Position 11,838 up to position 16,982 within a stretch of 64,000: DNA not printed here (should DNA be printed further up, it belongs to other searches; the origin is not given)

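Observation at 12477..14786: Near-identical 1002-bp tandem repeats in the T1SS adhesin gene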

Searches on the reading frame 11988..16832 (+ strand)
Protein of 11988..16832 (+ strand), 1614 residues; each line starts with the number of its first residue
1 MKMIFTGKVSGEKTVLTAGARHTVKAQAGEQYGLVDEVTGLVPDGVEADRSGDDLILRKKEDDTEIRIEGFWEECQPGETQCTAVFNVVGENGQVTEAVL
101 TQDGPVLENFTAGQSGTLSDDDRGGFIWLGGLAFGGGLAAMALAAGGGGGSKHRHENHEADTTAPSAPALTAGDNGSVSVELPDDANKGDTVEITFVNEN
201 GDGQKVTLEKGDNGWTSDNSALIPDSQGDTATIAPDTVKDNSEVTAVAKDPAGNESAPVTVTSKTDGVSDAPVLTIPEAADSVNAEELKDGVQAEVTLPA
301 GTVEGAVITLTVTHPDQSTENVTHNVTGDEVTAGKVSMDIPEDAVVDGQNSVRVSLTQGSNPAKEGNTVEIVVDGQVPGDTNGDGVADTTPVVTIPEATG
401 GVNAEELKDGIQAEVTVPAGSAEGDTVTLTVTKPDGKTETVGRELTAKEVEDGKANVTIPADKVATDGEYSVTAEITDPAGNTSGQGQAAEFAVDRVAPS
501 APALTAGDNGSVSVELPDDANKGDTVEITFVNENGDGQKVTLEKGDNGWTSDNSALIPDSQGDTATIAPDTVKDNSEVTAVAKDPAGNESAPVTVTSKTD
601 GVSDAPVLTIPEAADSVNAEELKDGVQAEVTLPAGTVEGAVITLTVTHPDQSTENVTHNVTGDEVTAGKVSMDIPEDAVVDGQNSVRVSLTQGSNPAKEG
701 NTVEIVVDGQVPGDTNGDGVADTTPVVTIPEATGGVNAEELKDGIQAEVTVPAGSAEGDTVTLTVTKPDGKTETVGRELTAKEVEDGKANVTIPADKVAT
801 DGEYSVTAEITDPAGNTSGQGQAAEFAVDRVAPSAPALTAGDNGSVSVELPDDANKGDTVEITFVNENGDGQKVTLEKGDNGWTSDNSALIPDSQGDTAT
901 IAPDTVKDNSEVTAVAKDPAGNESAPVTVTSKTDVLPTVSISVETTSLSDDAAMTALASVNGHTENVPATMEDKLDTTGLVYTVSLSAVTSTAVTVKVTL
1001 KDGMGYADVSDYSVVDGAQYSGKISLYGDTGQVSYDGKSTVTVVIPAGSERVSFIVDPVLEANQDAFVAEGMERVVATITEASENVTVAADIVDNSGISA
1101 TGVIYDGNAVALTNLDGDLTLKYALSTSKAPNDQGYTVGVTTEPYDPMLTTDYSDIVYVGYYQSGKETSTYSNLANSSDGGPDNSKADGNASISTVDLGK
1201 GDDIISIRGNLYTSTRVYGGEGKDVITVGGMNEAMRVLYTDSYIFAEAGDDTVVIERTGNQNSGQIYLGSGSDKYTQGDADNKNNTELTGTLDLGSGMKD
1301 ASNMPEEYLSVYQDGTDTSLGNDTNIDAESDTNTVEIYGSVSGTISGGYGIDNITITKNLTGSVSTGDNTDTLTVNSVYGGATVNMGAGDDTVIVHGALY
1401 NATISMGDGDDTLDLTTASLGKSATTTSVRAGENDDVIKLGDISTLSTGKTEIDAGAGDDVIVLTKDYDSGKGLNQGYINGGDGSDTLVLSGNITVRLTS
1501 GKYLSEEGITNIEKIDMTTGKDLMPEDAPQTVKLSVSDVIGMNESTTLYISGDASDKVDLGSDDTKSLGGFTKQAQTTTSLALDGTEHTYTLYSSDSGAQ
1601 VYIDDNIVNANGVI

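Call 7: search_protein_families(proteins=[window:11988-16832:+], library=ncbifam)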
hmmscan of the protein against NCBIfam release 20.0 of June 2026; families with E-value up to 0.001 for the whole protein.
window:11988-16832:+ (1614 aa): 2 families
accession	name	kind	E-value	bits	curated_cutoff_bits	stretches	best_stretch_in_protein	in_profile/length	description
NF047446.1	barrel_OmpL47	domain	2.8e-05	24.5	40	0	463-489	38-64/68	OmpL47-type beta-barrel domain-containing protein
NF045522.1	MXAN_2561_fam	equivalog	0.0003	20.4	150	0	415-491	186-255/304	MXAN_2561 family MXYO-CTERM-anchored protein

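Call 30: find_homologous_proteins(query=window:11988-16829:+, max_evalue=1e-50)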
Query window:11988-16829:+ (1614 aa): 475 proteins with E <= 1e-50 among 8000 candidates; the best 120 are listed.
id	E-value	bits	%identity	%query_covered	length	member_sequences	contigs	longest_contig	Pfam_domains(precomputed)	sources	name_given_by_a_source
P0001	0.0e+0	5599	100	90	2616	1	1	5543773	PF15418.13,PF28532.1,PF20943.4,PF08428.17,PF11213.14,PF12245.15,PF01835.26,PF19077.7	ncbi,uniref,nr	ncbi:beta strand repeat-containing protein [Escherichia coli]|uniref:Bacterial Ig-like domain-contai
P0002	0.0e+0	5590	100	90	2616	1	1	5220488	PF15418.13,PF28532.1,PF20943.4,PF08428.17,PF11213.14,PF12245.15,PF01835.26,PF19077.7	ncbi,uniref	ncbi:beta strand repeat-containing protein [Escherichia coli]|uniref:beta strand repeat-containing p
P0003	0.0e+0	4966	100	90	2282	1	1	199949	PF15418.13,PF28532.1,PF19812.5,PF08428.17,PF11213.14,PF12245.15,PF01835.26,PF19077.7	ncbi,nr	ncbi:hypothetical protein BMT51_23710 [Escherichia coli]|nr:hypothetical protein BMT51_23710 [Escher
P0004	0.0e+0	3941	56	84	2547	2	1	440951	PF10651.16,PF28532.1,PF20943.4,PF12245.15,PF01835.26,PF19077.7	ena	-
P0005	0.0e+0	3781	58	84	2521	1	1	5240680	PF21226.5,PF10651.16,PF28532.1,PF14801.13,PF17656.7,PF07193.18,PF12245.15,PF01835.26,PF19077.7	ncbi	ncbi:Ig-like domain-containing protein [Escherichia coli]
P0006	0.0e+0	3780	58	84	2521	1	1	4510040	PF21226.5,PF10651.16,PF28532.1,PF14801.13,PF07193.18,PF12245.15,PF01835.26,PF19077.7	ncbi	-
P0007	0.0e+0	3779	58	84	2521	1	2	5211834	PF21226.5,PF10651.16,PF28532.1,PF14801.13,PF17656.7,PF07193.18,PF08428.17,PF12245.15,PF01835.26,PF19077.7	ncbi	ncbi:Ig-like domain-containing protein [Escherichia coli]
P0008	0.0e+0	3777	58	84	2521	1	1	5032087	PF21226.5,PF10651.16,PF28532.1,PF14801.13,PF17656.7,PF07193.18,PF01835.26,PF19077.7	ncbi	-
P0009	0.0e+0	3775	58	84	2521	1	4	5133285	PF21226.5,PF10651.16,PF28532.1,PF14801.13,PF17656.7,PF07193.18,PF01835.26,PF19077.7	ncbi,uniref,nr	ncbi:Ig-like domain-containing protein [Escherichia coli]|uniref:Ig-like domain-containing protein n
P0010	0.0e+0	3774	56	84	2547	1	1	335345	PF10651.16,PF28532.1,PF24695.2,PF20943.4,PF12245.15,PF01835.26,PF19077.7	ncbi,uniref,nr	ncbi:hypothetical protein KMU_19810 [Proteus vulgaris]|uniref:Ig-like domain-containing protein n=1 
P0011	0.0e+0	3735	56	83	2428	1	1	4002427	PF10651.16,PF07703.21,PF28532.1,PF14801.13,PF09118.18,PF08428.17,PF12245.15,PF01835.26,PF19077.7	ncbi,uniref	ncbi:Ig-like domain-containing protein [Proteus mirabilis]|uniref:beta strand repeat-containing prot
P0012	0.0e+0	3734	56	83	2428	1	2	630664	PF10651.16,PF07703.21,PF28532.1,PF14801.13,PF09118.18,PF08428.17,PF12245.15,PF01835.26,PF19077.7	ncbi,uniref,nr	ncbi:Ser-Thr-rich glycosyl-phosphatidyl-inositol-anchored membrane family [Proteus mirabilis]|uniref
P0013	0.0e+0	3676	60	76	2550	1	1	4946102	PF21226.5,PF10651.16,PF15418.13,PF28532.1,PF14801.13,PF07193.18,PF20943.4,PF08428.17,PF12245.15,PF01835.26,PF19077.7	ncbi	-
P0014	0.0e+0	3642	57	84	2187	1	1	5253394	PF21226.5,PF10651.16,PF28532.1,PF14801.13,PF07193.18,PF12245.15,PF01835.26,PF19077.7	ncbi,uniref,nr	ncbi:beta strand repeat-containing protein [Escherichia coli]|uniref:beta strand repeat-containing p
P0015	0.0e+0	3624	56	83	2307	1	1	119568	PF10651.16,PF07703.21,PF28532.1,PF14801.13,PF09118.18,PF12245.15,PF01835.26,PF19077.7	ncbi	-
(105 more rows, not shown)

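Call 31: list_cluster_members(proteins=[window:11988-16829:+, P0001, P0003])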
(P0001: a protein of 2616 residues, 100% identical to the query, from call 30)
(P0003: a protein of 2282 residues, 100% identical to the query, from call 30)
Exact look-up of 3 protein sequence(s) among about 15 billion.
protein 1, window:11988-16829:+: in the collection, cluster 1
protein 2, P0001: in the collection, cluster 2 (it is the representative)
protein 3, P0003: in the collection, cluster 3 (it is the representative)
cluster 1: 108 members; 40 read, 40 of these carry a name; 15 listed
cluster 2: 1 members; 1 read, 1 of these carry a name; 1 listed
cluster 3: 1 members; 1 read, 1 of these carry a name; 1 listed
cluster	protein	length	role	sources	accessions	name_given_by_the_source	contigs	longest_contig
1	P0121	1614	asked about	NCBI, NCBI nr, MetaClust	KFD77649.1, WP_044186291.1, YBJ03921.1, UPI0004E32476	beta strand repeat-containing protein [Escherichia coli] | RTX toxin [Escherichia coli] | status=active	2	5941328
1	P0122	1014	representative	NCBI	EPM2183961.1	Ig-like domain-containing protein, partial [Escherichia coli]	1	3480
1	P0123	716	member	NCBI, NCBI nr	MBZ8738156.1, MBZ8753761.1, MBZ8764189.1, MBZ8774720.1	RTX toxin, partial [Escherichia coli] | RTX toxin [Escherichia coli]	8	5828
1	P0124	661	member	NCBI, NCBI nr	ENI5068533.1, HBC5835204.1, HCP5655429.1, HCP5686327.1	TPA: hemolysin activation protein [Escherichia coli] | hemolysin activation protein [Escherichia coli]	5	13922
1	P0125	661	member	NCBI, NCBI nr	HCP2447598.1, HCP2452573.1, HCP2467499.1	TPA: hemolysin activation protein [Escherichia coli] | hemolysin activation protein [Escherichia coli]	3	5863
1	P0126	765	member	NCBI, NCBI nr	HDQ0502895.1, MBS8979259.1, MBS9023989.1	TPA: RTX toxin [Escherichia coli] | RTX toxin [Escherichia coli]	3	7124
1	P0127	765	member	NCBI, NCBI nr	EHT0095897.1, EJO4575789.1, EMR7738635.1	RTX toxin [Escherichia coli]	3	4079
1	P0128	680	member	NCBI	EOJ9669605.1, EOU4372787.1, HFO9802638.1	RTX toxin, partial [Escherichia coli]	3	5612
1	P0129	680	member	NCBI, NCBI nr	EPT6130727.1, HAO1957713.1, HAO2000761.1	RTX toxin, partial [Escherichia coli] | RTX toxin [Escherichia coli]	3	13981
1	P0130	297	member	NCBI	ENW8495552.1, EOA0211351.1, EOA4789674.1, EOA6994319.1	beta strand repeat-containing protein, partial [Escherichia coli]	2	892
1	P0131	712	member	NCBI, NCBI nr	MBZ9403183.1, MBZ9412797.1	RTX toxin, partial [Escherichia coli] | RTX toxin [Escherichia coli]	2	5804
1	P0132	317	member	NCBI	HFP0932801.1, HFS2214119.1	TPA: RTX toxin, partial [Escherichia coli]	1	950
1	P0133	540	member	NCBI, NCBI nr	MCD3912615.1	RTX toxin, partial [Escherichia coli] | RTX toxin [Escherichia coli]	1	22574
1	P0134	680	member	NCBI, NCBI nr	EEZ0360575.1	RTX toxin, partial [Escherichia coli] | RTX toxin [Escherichia coli]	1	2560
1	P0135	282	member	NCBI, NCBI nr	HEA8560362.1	TPA: RTX toxin, partial [Escherichia coli] | RTX toxin [Escherichia coli]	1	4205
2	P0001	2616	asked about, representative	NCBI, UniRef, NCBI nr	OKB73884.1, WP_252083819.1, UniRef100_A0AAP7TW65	beta strand repeat-containing protein [Escherichia coli] | Bacterial Ig-like domain-containing protein n=3 Tax=Escherichia coli TaxID=562 ... | Ig-like domain-containing protein [Escherichia coli]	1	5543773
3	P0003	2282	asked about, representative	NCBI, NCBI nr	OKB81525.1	hypothetical protein BMT51_23710 [Escherichia coli]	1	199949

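Call 32: find_encoding_contigs(protein=window:11988-16829:+, flank=3000, max_places=10)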
Protein window:11988-16829:+ (1614 aa): 2 contigs read that carry it; 1 place shown.
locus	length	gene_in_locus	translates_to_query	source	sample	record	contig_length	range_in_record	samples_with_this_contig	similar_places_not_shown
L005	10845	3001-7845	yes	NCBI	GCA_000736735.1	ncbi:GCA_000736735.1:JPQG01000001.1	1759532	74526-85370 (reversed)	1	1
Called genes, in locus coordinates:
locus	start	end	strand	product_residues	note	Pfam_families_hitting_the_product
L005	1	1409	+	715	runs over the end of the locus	PF00664:ABC_membrane, PF00005:ABC_tran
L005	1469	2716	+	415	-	PF25919:BSH_CusB (faint), PF25973:BSH_CzcB (weak), PF25917:BSH_RND (weak), PF25994:HH_AprE (faint), PF26002:Beta-barrel_AprE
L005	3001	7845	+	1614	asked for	PF01835:MG2 (faint), PF15418:DUF4625 (faint), PF19077:Big_13 (weak), PF28532:DUF8428 (faint), PF19077:Big_13 (weak)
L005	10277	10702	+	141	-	PF01527:HTH_Tnp_1, PF13384:HTH_23 (weak)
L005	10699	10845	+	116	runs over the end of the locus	PF05717:TnpB_IS66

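Call 38: find_encoding_contigs(protein=P0001, flank=1500, max_places=3)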
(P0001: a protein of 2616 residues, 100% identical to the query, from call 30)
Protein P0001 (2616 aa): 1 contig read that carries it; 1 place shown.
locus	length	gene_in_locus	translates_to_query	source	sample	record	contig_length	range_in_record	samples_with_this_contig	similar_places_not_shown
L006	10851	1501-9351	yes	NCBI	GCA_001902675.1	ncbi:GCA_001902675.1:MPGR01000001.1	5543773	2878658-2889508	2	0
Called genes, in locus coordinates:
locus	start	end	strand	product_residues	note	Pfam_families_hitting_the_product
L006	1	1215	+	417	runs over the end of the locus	PF25919:BSH_CusB (faint), PF25973:BSH_CzcB (weak), PF25917:BSH_RND (weak), PF25994:HH_AprE (faint), PF26002:Beta-barrel_AprE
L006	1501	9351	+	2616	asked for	PF01835:MG2 (faint), PF11213:DUF3006 (faint), PF12245:Big_3_2 (faint), PF15418:DUF4625 (faint), PF08428:Rib (faint), PF19077:Big_13 (weak), PF20943:DUF4785_3rd (faint), PF19077:Big_13 (weak), +1 more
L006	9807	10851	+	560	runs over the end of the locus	PF05658:YadA_head (faint), PF05662:YadA_stalk, PF03895:YadA_anchor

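Call 39: find_encoding_contigs(protein=P0003, flank=1500, max_places=3)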
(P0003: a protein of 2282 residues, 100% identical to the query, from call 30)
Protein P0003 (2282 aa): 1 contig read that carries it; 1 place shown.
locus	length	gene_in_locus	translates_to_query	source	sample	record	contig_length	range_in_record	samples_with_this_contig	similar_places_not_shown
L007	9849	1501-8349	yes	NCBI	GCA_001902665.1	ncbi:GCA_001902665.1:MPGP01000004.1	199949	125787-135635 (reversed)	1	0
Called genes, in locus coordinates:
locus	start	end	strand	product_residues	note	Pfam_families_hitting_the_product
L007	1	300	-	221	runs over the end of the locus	PF13007:LZ_Tnp_IS66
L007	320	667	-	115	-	PF05717:TnpB_IS66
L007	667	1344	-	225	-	PF13384:HTH_23 (faint), PF01527:HTH_Tnp_1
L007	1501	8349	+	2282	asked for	PF11213:DUF3006 (faint), PF12245:Big_3_2 (faint), PF15418:DUF4625 (faint), PF19812:DUF6295 (faint), PF01835:MG2 (faint), PF08428:Rib (faint), PF19077:Big_13 (weak), PF19077:Big_13 (weak), +1 more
